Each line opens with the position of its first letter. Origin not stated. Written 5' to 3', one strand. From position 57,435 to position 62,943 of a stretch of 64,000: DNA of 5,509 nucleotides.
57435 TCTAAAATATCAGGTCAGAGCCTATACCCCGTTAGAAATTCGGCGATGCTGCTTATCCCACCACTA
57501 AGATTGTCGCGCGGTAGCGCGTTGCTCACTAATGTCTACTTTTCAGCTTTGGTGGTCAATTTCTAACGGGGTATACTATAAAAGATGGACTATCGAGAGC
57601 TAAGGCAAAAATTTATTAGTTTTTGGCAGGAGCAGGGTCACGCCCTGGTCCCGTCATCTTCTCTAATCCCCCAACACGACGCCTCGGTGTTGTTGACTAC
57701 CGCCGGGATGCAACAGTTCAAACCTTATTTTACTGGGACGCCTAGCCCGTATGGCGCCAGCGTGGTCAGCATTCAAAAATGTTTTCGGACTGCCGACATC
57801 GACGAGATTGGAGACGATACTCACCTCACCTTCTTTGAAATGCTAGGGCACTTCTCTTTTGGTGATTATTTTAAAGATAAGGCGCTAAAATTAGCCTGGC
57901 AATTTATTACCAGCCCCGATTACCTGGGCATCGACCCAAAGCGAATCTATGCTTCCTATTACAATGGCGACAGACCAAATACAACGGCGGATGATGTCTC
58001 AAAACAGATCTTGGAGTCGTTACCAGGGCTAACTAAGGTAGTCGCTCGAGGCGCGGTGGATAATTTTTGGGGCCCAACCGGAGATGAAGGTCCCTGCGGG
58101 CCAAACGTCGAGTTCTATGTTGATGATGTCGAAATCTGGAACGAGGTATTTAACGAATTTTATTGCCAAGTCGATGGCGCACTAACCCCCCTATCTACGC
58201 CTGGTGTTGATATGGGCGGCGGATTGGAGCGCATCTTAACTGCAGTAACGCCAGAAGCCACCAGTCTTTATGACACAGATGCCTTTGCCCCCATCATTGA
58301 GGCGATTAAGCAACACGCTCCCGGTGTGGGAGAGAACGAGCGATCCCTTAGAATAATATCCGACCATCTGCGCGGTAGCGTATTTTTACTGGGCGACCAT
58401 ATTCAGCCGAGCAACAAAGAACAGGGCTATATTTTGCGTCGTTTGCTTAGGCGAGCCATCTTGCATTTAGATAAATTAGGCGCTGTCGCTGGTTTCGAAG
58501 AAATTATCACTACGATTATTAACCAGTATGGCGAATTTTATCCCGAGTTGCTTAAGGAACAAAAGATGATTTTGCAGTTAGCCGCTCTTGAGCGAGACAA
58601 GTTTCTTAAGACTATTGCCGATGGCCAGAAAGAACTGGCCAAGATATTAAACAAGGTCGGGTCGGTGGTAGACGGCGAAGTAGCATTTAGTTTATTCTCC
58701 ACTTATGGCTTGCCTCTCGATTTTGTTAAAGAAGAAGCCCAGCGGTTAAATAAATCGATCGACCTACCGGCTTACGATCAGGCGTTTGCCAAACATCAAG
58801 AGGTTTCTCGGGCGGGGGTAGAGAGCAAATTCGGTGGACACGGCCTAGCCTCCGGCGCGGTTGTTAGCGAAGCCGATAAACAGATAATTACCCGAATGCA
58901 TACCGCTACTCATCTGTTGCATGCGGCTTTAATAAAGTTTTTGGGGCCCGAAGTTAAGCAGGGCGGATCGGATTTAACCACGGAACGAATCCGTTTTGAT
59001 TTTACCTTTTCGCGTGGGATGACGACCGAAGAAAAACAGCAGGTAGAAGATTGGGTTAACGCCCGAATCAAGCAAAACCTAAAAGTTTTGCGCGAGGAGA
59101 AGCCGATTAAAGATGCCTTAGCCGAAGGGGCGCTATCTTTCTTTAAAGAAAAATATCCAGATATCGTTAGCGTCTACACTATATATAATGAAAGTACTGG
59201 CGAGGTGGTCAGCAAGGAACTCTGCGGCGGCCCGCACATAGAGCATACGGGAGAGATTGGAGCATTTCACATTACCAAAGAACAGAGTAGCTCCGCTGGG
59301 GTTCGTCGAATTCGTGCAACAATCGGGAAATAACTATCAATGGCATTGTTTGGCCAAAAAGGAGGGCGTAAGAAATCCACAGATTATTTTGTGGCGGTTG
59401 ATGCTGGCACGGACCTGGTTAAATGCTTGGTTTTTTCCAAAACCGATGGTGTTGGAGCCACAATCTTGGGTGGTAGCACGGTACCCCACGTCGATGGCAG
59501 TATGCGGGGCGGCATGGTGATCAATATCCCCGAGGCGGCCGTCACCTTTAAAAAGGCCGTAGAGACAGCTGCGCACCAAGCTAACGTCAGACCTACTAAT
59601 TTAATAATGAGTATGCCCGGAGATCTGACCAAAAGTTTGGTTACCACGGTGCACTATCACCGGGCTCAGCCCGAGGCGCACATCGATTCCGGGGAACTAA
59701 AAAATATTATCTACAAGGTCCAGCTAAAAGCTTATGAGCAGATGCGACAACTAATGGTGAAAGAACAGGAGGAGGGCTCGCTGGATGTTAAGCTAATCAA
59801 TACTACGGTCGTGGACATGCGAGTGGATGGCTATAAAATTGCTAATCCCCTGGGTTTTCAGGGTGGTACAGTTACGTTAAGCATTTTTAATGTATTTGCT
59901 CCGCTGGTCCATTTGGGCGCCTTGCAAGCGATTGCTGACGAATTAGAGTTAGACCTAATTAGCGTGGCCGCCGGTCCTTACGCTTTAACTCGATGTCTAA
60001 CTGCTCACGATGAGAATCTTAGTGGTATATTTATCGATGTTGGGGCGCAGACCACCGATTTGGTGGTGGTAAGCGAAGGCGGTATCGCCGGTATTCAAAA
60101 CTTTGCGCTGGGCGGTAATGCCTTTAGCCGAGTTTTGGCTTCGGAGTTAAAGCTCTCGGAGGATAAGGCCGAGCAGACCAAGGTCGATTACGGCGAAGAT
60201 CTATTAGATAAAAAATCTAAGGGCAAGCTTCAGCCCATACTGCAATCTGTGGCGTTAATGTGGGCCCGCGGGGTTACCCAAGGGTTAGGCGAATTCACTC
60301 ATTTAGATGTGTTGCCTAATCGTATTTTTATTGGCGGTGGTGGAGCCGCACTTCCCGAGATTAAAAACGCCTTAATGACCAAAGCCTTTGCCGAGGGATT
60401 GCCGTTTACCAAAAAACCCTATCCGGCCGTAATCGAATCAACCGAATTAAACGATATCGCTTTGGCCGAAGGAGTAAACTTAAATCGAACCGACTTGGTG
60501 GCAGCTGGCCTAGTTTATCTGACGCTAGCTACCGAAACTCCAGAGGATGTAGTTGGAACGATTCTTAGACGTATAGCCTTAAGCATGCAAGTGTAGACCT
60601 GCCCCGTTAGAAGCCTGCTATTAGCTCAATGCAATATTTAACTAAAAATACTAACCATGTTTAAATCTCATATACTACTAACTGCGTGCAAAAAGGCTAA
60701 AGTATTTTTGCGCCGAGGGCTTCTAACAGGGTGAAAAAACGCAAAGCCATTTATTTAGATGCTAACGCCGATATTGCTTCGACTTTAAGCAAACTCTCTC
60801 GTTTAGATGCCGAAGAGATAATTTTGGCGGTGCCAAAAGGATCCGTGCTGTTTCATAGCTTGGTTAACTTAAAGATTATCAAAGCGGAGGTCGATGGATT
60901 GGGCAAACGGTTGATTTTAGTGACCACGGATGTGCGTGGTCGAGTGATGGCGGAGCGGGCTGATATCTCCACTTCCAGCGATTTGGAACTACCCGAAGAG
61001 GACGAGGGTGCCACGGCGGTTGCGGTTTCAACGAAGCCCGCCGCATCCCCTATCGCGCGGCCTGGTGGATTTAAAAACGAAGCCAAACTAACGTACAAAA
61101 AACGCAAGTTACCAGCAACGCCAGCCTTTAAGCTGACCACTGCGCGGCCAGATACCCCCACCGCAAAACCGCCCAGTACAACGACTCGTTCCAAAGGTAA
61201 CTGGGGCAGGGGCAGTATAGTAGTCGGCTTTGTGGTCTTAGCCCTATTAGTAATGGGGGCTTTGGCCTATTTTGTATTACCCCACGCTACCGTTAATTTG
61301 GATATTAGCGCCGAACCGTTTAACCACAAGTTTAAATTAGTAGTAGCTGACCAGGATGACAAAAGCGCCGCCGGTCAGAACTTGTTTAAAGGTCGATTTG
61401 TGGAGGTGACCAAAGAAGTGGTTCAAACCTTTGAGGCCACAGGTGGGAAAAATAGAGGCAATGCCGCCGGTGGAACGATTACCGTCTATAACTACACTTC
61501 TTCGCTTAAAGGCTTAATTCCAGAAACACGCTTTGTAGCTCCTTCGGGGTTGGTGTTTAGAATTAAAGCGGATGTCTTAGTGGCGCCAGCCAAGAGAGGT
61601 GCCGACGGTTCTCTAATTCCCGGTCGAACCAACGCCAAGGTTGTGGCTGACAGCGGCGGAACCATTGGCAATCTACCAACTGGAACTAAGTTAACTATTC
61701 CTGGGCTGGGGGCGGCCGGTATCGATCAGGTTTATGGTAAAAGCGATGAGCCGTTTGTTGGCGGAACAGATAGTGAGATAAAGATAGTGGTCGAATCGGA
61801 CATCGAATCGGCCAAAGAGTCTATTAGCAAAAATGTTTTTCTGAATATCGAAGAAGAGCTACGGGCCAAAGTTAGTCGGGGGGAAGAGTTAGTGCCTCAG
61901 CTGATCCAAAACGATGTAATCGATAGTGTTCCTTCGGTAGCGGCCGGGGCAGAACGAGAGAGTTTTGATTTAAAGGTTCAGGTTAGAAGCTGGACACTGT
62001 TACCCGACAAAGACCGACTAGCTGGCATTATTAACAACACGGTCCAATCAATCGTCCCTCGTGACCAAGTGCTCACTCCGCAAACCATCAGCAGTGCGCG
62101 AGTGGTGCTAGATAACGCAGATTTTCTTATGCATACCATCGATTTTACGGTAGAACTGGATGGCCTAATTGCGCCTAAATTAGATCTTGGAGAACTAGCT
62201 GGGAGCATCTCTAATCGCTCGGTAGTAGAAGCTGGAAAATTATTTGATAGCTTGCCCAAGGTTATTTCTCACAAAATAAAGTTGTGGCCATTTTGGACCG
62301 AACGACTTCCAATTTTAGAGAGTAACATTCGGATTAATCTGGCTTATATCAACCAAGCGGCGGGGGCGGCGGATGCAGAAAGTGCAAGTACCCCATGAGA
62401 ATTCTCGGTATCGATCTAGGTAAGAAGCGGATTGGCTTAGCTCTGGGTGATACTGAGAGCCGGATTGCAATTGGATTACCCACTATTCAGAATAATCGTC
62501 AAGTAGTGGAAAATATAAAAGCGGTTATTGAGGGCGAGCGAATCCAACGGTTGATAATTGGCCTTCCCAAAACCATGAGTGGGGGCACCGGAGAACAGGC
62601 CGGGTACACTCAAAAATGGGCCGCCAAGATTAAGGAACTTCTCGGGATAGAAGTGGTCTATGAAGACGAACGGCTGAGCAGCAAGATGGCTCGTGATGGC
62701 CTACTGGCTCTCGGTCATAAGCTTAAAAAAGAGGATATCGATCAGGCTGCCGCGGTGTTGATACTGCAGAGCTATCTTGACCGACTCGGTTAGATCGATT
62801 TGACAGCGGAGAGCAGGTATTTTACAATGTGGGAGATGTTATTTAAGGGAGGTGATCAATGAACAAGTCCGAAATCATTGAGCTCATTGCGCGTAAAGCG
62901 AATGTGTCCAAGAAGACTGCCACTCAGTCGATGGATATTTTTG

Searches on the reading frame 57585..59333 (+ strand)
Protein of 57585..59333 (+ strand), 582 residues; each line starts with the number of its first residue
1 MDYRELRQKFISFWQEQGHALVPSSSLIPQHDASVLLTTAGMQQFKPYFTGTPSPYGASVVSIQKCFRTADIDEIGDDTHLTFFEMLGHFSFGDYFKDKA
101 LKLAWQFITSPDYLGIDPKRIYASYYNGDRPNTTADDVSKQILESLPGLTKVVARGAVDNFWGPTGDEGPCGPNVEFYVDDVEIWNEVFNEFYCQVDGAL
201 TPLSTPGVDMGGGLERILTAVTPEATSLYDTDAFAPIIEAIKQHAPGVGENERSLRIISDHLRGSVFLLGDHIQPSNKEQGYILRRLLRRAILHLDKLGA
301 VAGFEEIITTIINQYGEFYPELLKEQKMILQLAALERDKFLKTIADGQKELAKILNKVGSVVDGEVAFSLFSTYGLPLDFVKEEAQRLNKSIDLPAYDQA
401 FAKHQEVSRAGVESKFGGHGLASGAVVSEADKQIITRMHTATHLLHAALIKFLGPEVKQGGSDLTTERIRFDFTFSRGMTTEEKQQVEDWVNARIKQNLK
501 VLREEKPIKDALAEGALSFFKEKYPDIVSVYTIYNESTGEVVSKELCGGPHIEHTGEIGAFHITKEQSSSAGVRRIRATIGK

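Call 88: search_protein_families(library=pfam, proteins=[window:57585-59333:+], max_evalue=0.00001)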
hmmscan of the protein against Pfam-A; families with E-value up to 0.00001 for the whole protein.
window:57585-59333:+ (582 aa): 2 families
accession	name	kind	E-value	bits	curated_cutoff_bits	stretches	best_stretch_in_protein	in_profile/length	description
PF01411.24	tRNA-synt_2c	-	2.7e-108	363.4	30.3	1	5-415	1-435/552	tRNA synthetases class II (A)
PF07973.19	tRNA_SAD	-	9.7e-16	57.9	24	1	528-576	1-43/44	Threonyl and Alanyl tRNA synthetase second additional domain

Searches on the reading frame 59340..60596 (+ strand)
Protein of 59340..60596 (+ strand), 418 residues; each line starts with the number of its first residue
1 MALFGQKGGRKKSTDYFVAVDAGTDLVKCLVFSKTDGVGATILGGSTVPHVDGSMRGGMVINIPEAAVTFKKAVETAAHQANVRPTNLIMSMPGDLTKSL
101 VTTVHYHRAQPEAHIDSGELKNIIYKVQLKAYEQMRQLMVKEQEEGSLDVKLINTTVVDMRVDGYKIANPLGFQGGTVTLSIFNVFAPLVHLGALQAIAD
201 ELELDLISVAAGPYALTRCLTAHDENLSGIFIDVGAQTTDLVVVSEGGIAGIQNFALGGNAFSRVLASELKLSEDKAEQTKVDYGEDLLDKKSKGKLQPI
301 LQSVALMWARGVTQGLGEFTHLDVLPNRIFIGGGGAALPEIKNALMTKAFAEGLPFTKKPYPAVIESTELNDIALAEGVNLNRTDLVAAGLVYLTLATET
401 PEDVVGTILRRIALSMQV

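Call 92: search_protein_families(library=pfam, proteins=[window:59340-60596:+], max_evalue=0.0001)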
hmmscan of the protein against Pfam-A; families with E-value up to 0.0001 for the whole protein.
window:59340-60596:+ (418 aa): 3 families
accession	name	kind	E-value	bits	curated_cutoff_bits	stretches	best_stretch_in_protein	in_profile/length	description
PF14450.12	FtsA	-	5.1e-11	43.5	31.8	1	231-345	2-99/127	Cell division protein FtsA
PF06723.19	MreB_Mbl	-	9.5e-06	25.1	27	0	230-286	148-210/327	MreB/Mbl protein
PF11104.14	PilM_2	-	3.7e-05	23.2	27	1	218-347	171-296/340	Type IV pilus assembly protein PilM;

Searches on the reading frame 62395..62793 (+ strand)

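Call 92: search_protein_families(library=pfam, proteins=[window:62395-62793:+], max_evalue=0.0001)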
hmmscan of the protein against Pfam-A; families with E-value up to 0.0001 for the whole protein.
window:62395-62793:+ (132 aa): 1 family
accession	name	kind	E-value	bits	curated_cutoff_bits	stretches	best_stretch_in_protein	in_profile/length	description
PF03652.20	RuvX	-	6.2e-36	124.1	29.2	1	1-129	1-133/134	Holliday junction resolvase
